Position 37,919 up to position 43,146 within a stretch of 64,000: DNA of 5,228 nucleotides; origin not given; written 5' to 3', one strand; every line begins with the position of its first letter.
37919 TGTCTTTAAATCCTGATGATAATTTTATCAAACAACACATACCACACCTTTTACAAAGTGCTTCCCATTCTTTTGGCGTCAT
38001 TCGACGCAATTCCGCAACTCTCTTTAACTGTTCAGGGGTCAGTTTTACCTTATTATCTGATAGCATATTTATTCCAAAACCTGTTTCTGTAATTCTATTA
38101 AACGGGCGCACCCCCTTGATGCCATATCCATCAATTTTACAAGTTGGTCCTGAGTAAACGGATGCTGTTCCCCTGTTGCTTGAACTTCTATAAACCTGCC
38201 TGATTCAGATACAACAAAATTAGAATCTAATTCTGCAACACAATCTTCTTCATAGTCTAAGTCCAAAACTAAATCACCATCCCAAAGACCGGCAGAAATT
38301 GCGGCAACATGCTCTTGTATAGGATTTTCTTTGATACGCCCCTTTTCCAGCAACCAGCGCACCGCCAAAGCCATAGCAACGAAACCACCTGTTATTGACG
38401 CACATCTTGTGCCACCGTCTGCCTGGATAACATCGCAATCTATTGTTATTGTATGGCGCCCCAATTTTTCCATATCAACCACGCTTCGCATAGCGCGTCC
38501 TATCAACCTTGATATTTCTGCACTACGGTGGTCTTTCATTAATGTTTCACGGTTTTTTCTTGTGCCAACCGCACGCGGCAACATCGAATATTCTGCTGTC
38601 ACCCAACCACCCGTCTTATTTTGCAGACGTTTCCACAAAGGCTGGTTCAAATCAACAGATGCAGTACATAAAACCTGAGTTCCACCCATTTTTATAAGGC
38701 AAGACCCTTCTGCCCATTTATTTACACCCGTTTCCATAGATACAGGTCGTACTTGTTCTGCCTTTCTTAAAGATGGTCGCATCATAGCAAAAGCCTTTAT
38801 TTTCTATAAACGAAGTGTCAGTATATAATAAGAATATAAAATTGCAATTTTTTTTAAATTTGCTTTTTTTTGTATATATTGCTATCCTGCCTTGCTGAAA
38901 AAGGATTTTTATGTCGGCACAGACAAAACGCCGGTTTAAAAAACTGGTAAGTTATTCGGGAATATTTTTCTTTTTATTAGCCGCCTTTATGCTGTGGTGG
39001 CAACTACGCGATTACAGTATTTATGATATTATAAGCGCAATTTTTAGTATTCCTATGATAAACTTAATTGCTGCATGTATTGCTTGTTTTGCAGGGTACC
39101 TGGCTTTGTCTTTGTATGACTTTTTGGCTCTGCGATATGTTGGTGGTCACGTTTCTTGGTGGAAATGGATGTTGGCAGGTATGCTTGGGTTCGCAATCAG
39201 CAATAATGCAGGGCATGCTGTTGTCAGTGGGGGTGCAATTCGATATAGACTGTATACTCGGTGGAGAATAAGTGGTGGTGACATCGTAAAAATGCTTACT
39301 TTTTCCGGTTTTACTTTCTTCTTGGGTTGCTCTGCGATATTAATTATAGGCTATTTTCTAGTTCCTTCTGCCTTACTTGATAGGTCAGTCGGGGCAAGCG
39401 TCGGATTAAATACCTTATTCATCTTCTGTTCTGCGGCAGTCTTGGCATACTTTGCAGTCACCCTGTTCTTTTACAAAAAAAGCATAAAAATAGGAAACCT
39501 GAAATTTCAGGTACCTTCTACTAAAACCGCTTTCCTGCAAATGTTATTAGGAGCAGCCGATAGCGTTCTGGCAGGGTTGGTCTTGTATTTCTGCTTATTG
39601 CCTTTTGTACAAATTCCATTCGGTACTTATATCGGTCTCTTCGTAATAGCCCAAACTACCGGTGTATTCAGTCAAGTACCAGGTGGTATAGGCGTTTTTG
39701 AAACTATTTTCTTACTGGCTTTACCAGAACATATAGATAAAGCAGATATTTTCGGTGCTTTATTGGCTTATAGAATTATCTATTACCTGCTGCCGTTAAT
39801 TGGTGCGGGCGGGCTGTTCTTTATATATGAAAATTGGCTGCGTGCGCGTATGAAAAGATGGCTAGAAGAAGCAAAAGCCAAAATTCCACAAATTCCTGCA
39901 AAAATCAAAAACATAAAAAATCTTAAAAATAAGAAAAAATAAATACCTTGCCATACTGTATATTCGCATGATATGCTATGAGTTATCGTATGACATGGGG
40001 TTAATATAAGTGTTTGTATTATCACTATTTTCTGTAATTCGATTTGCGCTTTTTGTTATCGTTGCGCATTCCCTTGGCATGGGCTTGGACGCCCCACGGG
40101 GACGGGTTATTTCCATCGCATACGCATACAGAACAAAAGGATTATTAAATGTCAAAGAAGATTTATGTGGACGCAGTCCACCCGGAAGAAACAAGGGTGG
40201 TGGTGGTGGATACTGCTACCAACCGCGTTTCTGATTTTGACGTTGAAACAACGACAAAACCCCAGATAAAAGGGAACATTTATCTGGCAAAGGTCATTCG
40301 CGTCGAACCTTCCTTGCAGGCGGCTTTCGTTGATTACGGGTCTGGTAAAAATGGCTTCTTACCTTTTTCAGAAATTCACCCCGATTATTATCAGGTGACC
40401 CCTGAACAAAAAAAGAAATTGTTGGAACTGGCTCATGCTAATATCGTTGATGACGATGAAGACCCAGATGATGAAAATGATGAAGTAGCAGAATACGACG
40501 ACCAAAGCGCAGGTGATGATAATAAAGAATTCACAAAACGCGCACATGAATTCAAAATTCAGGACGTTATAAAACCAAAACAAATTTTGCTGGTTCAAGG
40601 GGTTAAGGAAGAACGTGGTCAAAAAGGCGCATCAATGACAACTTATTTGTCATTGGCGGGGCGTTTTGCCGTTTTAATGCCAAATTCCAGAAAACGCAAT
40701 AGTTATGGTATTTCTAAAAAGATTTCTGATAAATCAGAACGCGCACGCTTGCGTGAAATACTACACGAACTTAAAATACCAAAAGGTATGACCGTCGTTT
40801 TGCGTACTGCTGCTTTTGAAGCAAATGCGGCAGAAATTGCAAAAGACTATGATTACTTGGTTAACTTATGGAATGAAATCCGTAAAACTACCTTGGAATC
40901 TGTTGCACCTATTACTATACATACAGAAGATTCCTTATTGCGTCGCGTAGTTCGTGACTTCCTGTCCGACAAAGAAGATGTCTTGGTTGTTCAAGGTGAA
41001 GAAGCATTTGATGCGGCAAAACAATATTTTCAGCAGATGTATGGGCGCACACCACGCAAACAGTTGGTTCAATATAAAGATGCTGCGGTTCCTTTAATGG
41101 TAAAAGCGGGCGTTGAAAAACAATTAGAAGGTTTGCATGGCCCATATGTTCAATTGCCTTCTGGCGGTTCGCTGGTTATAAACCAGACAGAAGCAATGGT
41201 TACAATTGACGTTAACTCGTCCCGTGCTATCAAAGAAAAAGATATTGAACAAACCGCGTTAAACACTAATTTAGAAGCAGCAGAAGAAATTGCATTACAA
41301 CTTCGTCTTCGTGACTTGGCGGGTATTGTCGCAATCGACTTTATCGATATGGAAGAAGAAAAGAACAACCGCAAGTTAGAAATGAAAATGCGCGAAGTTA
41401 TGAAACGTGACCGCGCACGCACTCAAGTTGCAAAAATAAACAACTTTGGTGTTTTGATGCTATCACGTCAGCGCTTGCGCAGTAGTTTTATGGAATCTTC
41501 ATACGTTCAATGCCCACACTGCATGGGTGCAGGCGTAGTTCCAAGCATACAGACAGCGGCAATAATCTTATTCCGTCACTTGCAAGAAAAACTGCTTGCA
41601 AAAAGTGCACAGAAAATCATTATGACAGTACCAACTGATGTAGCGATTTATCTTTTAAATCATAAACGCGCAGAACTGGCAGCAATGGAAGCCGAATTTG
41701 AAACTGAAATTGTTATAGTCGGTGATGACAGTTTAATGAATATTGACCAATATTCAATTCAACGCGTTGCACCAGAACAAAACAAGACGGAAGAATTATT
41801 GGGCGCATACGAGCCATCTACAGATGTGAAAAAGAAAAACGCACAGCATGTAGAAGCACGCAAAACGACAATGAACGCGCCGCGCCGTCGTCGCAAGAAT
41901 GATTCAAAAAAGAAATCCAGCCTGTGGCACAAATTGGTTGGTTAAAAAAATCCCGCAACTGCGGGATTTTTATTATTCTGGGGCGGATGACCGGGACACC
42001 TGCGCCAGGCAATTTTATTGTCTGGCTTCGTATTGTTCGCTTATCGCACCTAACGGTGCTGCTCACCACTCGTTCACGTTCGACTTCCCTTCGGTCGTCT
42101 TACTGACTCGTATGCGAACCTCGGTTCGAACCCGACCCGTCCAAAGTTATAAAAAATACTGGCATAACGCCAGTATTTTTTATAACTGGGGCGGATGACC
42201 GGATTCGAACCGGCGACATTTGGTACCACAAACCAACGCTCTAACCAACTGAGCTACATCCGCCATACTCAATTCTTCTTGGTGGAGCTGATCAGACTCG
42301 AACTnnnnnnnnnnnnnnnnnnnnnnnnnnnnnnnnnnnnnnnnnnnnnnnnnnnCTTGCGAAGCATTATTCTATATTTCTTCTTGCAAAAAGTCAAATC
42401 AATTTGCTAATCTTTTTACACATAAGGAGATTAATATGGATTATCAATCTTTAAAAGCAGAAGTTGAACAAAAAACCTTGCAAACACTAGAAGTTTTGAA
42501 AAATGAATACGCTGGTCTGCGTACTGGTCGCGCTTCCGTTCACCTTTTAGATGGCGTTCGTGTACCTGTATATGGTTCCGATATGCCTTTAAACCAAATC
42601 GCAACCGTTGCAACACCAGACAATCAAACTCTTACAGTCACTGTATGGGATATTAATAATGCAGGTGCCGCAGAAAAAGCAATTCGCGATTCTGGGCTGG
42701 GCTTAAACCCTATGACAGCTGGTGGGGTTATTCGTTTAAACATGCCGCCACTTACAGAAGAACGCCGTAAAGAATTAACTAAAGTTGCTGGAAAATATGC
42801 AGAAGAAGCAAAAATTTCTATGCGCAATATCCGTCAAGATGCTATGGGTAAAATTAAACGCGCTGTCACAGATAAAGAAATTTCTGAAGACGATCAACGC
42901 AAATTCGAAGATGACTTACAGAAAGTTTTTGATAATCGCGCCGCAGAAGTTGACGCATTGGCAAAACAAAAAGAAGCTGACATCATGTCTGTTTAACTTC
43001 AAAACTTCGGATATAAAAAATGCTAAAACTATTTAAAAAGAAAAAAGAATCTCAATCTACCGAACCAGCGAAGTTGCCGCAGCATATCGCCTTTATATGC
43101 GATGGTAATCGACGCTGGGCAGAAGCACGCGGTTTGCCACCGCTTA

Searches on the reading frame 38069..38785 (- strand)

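Call 74: search_protein_families(library=pfam, proteins=[window:38069-38785:-], max_evalue=0.0001)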
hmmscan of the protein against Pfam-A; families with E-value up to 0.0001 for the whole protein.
window:38069-38785:- (238 aa): 2 families
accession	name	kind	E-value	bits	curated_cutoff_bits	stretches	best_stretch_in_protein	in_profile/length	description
PF01138.27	RNase_PH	-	9.2e-29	100.9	25.5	1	11-141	1-127/130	3' exoribonuclease family, domain 1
PF03725.20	RNase_PH_C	-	1.8e-12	47.4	20.8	1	160-224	3-66/67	3' exoribonuclease family, domain 2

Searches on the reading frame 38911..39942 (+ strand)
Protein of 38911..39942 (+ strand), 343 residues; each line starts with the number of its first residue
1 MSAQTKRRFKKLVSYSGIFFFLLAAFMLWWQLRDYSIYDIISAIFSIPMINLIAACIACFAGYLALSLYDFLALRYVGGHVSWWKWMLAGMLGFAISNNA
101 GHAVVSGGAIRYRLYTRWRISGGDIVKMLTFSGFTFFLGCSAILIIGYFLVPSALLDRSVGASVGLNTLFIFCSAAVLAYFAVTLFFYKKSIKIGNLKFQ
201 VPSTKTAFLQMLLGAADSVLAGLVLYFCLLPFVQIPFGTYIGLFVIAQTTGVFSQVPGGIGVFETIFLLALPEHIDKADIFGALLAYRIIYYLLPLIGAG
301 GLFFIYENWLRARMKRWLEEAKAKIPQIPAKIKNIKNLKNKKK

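Call 74: search_protein_families(library=pfam, proteins=[window:38911-39942:+], max_evalue=0.0001)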
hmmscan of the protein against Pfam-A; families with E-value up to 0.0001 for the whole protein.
window:38911-39942:+ (343 aa): 1 family
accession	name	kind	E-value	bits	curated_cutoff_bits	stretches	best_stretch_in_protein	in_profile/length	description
PF03706.18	LPG_synthase_TM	-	4e-14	53.2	33.4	1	21-297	5-300/302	Lysylphosphatidylglycerol synthase TM region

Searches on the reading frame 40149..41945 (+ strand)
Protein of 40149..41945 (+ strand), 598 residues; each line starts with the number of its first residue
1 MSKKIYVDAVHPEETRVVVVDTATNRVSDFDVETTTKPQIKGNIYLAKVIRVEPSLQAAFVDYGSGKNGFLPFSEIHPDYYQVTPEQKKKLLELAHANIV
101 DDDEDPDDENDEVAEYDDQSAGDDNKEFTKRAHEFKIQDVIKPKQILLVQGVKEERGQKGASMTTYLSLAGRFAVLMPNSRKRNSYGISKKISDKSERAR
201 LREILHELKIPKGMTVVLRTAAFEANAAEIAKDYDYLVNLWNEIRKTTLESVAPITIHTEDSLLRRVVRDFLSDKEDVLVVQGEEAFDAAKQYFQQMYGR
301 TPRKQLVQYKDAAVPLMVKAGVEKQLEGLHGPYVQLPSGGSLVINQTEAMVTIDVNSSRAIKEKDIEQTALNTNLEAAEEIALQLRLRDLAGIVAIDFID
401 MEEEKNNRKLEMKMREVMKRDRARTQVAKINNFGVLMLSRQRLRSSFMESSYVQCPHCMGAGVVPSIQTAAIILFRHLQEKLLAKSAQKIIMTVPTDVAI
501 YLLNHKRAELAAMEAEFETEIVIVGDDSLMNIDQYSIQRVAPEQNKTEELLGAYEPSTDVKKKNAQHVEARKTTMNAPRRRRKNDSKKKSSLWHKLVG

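Call 43: search_protein_families(library=pfam, proteins=[window:40149-41945:+], max_evalue=0.00001)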
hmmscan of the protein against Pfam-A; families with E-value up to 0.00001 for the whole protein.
window:40149-41945:+ (598 aa): 2 families
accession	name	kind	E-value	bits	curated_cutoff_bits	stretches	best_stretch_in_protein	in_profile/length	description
PF10150.14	RNase_E_G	-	2.5e-85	286.6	25.5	1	168-442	1-269/270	Ribonuclease E/G family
PF20833.2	RNase_E_G_Thio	-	3.2e-23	82.1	26.8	1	454-539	1-85/86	RNase E/G, Thioredoxin-like domain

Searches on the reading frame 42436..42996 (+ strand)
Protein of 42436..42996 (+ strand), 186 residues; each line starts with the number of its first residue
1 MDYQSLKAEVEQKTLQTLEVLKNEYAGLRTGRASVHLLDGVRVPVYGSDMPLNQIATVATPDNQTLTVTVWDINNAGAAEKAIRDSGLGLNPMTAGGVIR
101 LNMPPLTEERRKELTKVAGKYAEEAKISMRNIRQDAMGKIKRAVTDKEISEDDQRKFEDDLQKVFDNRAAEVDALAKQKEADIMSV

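Call 74: search_protein_families(library=pfam, proteins=[window:42436-42996:+], max_evalue=0.0001)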
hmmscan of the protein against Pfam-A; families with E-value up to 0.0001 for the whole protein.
window:42436-42996:+ (186 aa): 1 family
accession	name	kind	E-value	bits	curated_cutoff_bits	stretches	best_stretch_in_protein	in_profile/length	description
PF01765.24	RRF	-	2.9e-61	206.5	29.7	1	21-184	1-164/164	Ribosome recycling factor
